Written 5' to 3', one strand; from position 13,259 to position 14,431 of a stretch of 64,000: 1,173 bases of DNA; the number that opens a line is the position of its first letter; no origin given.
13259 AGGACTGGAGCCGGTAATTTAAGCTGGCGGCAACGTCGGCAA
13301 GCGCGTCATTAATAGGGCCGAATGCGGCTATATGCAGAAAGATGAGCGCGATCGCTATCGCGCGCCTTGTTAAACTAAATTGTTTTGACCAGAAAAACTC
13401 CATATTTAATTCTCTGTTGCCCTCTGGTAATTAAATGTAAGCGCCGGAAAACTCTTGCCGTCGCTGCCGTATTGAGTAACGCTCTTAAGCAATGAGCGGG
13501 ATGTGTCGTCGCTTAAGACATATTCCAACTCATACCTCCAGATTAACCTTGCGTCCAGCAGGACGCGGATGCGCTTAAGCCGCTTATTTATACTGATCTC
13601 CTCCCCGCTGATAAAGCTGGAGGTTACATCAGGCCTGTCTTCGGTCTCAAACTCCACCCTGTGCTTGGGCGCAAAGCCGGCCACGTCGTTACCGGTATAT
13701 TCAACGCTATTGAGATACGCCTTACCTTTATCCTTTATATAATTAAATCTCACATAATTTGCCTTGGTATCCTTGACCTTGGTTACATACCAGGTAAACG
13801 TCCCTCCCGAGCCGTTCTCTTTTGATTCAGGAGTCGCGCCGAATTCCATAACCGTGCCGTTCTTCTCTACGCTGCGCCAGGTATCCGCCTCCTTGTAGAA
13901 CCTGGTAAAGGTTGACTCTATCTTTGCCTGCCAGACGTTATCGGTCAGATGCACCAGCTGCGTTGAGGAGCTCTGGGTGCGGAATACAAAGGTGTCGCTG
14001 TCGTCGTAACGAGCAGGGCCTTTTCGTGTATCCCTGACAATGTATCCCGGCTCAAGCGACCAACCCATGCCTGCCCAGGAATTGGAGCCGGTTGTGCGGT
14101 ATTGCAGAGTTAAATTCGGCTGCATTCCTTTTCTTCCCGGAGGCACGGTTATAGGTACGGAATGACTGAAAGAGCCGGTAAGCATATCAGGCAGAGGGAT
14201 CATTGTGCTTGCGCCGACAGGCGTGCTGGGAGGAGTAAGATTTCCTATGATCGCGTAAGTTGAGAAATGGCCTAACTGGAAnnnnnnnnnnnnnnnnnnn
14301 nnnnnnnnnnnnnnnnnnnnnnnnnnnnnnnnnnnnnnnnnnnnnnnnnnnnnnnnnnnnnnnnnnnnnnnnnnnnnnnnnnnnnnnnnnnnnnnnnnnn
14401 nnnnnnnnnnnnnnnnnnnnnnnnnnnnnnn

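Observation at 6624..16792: Tc-toxin-like BC module without TcA: exported FN3+SpvB protein followed by an exported FG-GAP/RHS cocoon with a glycine-zipper and permuted-papain-like tip, plus a lipoprotein immunity candidate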

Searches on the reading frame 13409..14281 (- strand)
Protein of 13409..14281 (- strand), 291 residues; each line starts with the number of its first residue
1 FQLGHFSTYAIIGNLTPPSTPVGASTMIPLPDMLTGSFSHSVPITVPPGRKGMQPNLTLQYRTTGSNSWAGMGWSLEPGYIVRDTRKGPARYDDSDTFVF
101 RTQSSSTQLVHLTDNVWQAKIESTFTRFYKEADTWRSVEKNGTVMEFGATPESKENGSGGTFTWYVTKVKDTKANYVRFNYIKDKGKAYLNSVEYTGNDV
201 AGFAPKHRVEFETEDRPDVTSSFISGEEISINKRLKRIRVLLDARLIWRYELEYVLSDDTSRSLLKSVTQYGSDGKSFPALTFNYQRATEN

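Call 19: find_homologous_proteins(query=window:13409-14281:-, max_evalue=0.00001)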
Query seq(291 aa) (291 aa): 46 proteins with E <= 0.00001 among 453 candidates.
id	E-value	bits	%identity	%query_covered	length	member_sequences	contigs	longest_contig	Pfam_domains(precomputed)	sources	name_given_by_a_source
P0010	8.5e-109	381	57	100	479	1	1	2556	PF03534.19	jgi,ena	-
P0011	3.3e-108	379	57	99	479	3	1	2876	PF03534.19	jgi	jgi:hypothetical protein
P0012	2.0e-106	374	57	100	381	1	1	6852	PF03534.19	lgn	-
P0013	1.4e-104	368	58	99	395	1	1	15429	PF03534.19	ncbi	-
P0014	2.8e-104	367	55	100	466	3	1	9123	PF00791.27,PF03534.19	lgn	-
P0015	3.4e-104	366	56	99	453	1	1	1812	PF00791.27,PF03534.19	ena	-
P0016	4.7e-104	366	57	99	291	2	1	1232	PF03534.19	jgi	-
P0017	2.5e-103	363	57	99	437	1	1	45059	PF03534.19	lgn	-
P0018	2.5e-102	360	56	99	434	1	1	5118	PF00791.27,PF03534.19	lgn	-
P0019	1.4e-101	358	55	99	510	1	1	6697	PF00791.27,PF03534.19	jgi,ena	-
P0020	7.4e-101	355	56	99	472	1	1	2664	PF03534.19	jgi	-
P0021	9.7e-101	355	56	99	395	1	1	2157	PF03534.19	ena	-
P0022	2.1e-100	354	56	98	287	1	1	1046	PF03534.19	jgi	jgi:hypothetical protein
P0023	4.1e-100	353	56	99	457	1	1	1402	PF00791.27,PF03534.19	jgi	jgi:hypothetical protein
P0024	4.5e-100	353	54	99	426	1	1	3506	PF00791.27,PF03534.19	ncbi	ncbi:MAG: SpvB/TcaC N-terminal domain-containing protein, partial [Candidatus Omnitrophota bacterium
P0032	1.1e-96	342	53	99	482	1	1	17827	PF03534.19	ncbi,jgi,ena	ncbi:MAG: SpvB/TcaC N-terminal domain-containing protein [Candidatus Omnitrophota bacterium]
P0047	1.1e-51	194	43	88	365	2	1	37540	PF03534.19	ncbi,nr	ncbi:MAG: hypothetical protein ISS92_04060 [Candidatus Omnitrophica bacterium]|nr:hypothetical prote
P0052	1.6e-42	164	38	87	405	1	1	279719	PF03534.19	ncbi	ncbi:MAG: SpvB/TcaC N-terminal domain-containing protein [Nitrospirota bacterium]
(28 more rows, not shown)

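Call 21: find_encoding_contigs(protein=P0017, flank=10000, max_places=2)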
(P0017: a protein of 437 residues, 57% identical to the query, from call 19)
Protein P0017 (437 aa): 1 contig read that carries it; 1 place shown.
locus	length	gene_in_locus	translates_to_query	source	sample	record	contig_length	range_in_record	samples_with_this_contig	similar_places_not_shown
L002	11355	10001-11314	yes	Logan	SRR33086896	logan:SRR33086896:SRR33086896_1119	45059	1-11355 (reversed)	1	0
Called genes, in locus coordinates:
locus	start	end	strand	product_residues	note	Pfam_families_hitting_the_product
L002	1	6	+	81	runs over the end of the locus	PF23297:ACP_SdgA_C, PF00550:PP-binding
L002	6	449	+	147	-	PF22817:ApeP-like, PF07977:FabA, PF22818:ApeI-like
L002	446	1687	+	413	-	PF00109:ketoacyl-synt, PF02801:Ketoacyl-synt_C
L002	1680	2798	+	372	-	PF01073:3Beta_HSD, PF01370:Epimerase, PF04321:RmlD_sub_bind (weak), PF07993:NAD_binding_4, PF16363:GDP_Man_Dehyd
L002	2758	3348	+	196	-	PF00881:Nitroreductase, PF14512:TM1586_NiRdase (faint)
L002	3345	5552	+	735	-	PF16927:HisKA_7TM, PF01590:GAF (weak), PF13185:GAF_2 (weak), PF13492:GAF_3, PF02518:HATPase_c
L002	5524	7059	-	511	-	PF00512:HisKA, PF02518:HATPase_c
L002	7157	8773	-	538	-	PF00512:HisKA, PF02518:HATPase_c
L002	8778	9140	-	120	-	PF00072:Response_reg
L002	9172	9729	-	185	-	PF12844:HTH_19, PF13443:HTH_26, PF13560:HTH_31, PF01381:HTH_3, PF07883:Cupin_2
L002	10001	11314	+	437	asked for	PF03534:SpvB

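Call 22: find_encoding_contigs(protein=P0047, flank=10000, max_places=2)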
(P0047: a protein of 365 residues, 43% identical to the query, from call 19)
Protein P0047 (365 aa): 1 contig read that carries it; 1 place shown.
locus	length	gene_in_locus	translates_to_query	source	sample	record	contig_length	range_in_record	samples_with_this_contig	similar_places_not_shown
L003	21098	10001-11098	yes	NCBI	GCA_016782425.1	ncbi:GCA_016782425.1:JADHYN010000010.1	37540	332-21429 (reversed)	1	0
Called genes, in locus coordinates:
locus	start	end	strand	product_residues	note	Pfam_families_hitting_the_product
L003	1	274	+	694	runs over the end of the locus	PF17191:RecG_wedge, PF01336:tRNA_anti-codon, PF00270:DEAD, PF04851:ResIII, PF00271:Helicase_C, PF22590:Cas3-like_C_2 (weak), PF19833:RecG_dom3_C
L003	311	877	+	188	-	PF03602:Cons_hypoth95, PF05175:MTS (weak)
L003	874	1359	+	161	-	PF01467:CTP_transf_like, PF08218:Citrate_ly_lig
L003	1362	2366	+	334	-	PF01515:PTA_PTB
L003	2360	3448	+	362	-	PF00871:Acetate_kinase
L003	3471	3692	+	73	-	PF01783:Ribosomal_L32p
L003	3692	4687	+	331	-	PF02504:FA_synthesis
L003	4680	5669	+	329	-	PF00108:Thiolase_N, PF08545:ACP_syn_III, PF08541:ACP_syn_III_C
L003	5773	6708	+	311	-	PF00698:Acyl_transf_1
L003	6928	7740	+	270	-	PF00754:F5_F8_type_C, PF22633:F5_F8_type_C_2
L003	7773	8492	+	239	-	-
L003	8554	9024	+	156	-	-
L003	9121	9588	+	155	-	-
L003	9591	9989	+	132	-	-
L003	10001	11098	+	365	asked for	PF03534:SpvB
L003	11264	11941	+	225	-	-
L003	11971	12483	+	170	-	PF08241:Methyltransf_11, PF13489:Methyltransf_23, PF13649:Methyltransf_25 (faint), PF13847:Methyltransf_31 (weak)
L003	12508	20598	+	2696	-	PF17963:Big_9 (faint), PF07953:Toxin_R_bind_N (weak), PF13385:Laminin_G_3, PF13385:Laminin_G_3, PF12256:TcdB_toxin_midN, PF25023:TEN_YD-shell, PF05593:RHS_repeat, PF25023:TEN_YD-shell, +5 more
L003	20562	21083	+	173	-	-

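Call 23: find_encoding_contigs(protein=P0032, flank=10000, max_places=2)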
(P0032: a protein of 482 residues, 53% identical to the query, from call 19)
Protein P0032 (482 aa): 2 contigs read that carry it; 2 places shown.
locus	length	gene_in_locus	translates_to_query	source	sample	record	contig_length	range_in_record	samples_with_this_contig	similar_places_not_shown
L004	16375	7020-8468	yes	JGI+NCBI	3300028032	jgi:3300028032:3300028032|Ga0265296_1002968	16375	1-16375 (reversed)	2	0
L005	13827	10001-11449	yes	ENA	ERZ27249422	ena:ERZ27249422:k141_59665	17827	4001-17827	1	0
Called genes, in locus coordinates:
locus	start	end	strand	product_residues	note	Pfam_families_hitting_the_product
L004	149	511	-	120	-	PF00072:Response_reg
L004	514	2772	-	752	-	PF16927:HisKA_7TM, PF01590:GAF (weak), PF02518:HATPase_c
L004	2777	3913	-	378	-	PF04015:DUF362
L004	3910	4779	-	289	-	PF01553:Acyltransferase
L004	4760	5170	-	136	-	PF00072:Response_reg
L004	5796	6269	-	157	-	PF00665:rve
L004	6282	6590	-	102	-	-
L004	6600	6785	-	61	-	PF13936:HTH_38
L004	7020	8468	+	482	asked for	PF03534:SpvB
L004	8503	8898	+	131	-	PF05635:23S_rRNA_IVP, PF22296:bAvd (weak)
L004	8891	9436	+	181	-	-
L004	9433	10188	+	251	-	-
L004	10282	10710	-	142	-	-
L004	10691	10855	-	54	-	-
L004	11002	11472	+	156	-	-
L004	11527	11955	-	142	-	-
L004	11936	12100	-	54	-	-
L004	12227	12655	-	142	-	-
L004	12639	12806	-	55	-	-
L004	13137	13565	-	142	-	PF01850:PIN (weak)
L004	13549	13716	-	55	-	-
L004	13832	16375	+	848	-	PF17963:Big_9 (faint), PF12256:TcdB_toxin_midN (faint), PF01839:FG-GAP (faint), PF13517:FG-GAP_3 (weak)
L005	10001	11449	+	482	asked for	PF03534:SpvB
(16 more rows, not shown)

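Call 24: find_encoding_contigs(protein=P0052, flank=10000, max_places=2)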
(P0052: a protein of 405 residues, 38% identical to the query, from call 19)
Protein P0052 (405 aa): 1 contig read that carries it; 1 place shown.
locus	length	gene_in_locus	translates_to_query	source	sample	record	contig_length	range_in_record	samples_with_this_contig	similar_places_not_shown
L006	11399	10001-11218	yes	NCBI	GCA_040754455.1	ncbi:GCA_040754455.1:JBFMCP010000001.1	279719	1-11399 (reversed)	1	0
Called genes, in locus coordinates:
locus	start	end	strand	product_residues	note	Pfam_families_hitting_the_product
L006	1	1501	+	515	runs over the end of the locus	PF02142:MGS, PF01808:AICARFT_IMPCHas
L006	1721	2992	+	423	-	PF02844:GARS_N, PF01071:GARS_A, PF02222:ATP-grasp (faint), PF02843:GARS_C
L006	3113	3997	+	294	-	PF01937:ARMT1-like_dom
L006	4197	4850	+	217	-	PF00119:ATP-synt_A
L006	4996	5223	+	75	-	PF00137:ATP-synt_C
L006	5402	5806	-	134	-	PF01467:CTP_transf_like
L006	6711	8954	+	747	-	PF00989:PAS (weak), PF13188:PAS_8 (faint), PF08448:PAS_4 (faint), PF13426:PAS_9 (weak), PF00990:GGDEF, PF00563:EAL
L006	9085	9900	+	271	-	PF00072:Response_reg, PF12833:HTH_18, PF00165:HTH_AraC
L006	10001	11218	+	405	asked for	PF03534:SpvB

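Call 25: find_encoding_contigs(protein=P0013, flank=10000, max_places=2)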
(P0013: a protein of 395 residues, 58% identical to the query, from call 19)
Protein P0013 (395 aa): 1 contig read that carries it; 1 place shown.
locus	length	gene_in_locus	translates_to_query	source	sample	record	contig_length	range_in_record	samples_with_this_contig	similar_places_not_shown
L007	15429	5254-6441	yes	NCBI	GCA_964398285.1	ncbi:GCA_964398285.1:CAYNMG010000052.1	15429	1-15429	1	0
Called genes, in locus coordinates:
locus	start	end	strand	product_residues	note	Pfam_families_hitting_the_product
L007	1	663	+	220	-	?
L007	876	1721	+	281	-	PF03279:Lip_A_acyltrans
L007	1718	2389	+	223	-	PF00535:Glycos_transf_2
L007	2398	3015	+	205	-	PF01135:PCMT, PF00398:RrnaAD (weak), PF13847:Methyltransf_31 (weak), PF13649:Methyltransf_25 (weak)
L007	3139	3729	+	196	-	PF12728:HTH_17, PF00072:Response_reg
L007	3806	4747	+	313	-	-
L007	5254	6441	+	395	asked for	PF03534:SpvB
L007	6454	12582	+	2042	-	PF13517:FG-GAP_3 (faint), PF17963:Big_9 (faint), PF00801:PKD (faint), PF12256:TcdB_toxin_midN, PF25023:TEN_YD-shell, PF05593:RHS_repeat (weak), PF25023:TEN_YD-shell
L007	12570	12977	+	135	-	-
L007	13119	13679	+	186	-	-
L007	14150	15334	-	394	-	PF01790:LGT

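Call 27: search_protein_families(library=pfam, proteins=[P0014, P0032, P0047], max_evalue=1)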
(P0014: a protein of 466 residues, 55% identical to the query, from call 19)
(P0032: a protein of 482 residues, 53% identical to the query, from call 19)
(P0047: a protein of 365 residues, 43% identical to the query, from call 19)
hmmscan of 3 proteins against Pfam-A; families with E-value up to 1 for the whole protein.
P0014 (466 aa): 2 families
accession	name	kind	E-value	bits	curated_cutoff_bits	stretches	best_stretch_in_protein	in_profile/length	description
PF03534.18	SpvB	-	2.4e-20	73.4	22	1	209-367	4-187/287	Salmonella virulence plasmid 65kDa B protein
PF00791.26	ZU5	-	7.8e-07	29.7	21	1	66-134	8-79/97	ZU5 domain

P0032 (482 aa): 2 families
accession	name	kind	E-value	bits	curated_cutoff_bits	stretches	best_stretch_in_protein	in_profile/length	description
PF03534.18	SpvB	-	1.3e-18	67.7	22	2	226-292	4-70/287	Salmonella virulence plasmid 65kDa B protein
PF00791.26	ZU5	-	0.0065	17.2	21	1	77-148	15-76/97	ZU5 domain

P0047 (365 aa): 2 families
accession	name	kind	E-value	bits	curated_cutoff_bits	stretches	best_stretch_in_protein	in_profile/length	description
PF03534.18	SpvB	-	2.9e-29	102.6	22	1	101-277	3-200/287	Salmonella virulence plasmid 65kDa B protein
PF18933.6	PsbP_2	-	0.011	16.2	27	1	8-64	3-61/184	PsbP-like protein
